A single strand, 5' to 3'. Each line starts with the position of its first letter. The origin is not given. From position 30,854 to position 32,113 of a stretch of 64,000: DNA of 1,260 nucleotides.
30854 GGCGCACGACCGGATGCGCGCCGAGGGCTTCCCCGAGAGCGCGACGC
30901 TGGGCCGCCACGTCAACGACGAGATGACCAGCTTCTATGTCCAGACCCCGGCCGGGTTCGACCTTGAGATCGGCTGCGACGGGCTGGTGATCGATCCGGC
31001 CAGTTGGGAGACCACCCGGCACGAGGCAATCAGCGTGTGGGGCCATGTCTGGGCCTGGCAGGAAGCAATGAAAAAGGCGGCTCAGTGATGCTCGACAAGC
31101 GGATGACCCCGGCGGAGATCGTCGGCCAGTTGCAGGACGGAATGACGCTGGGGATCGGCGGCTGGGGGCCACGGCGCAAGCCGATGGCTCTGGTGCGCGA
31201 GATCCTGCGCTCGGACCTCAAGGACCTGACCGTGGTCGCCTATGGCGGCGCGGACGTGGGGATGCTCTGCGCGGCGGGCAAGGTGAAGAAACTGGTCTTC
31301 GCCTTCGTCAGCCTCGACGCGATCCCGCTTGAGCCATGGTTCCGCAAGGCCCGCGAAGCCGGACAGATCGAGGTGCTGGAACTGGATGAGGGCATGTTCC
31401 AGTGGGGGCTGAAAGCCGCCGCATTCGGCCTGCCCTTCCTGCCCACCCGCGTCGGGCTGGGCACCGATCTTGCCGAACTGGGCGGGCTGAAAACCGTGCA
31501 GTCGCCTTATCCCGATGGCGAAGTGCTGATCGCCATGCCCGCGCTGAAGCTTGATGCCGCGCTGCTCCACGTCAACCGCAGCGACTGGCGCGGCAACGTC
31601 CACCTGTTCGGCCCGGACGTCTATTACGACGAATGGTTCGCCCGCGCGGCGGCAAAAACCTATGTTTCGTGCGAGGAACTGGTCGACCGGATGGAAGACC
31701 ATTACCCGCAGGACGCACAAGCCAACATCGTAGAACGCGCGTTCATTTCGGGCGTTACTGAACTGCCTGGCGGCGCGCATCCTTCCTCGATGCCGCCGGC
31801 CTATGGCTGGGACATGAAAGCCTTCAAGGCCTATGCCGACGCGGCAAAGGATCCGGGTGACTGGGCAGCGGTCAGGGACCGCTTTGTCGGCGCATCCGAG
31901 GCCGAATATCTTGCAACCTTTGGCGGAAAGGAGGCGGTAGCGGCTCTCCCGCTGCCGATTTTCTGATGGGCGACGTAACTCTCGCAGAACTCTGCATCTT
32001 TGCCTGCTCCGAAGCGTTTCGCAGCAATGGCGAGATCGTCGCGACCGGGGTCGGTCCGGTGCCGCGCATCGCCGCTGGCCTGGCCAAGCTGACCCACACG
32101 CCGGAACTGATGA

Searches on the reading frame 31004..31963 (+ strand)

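Call 42: search_protein_families(library=pfam, proteins=[window:31004-31963:+], max_evalue=0.00001)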
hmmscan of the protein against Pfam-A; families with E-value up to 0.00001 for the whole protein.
window:31004-31963:+ (320 aa): 1 family
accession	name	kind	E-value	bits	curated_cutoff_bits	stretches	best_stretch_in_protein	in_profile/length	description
PF01144.29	CoA_trans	-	7.5e-30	104.4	23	1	34-234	2-200/217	Coenzyme A transferase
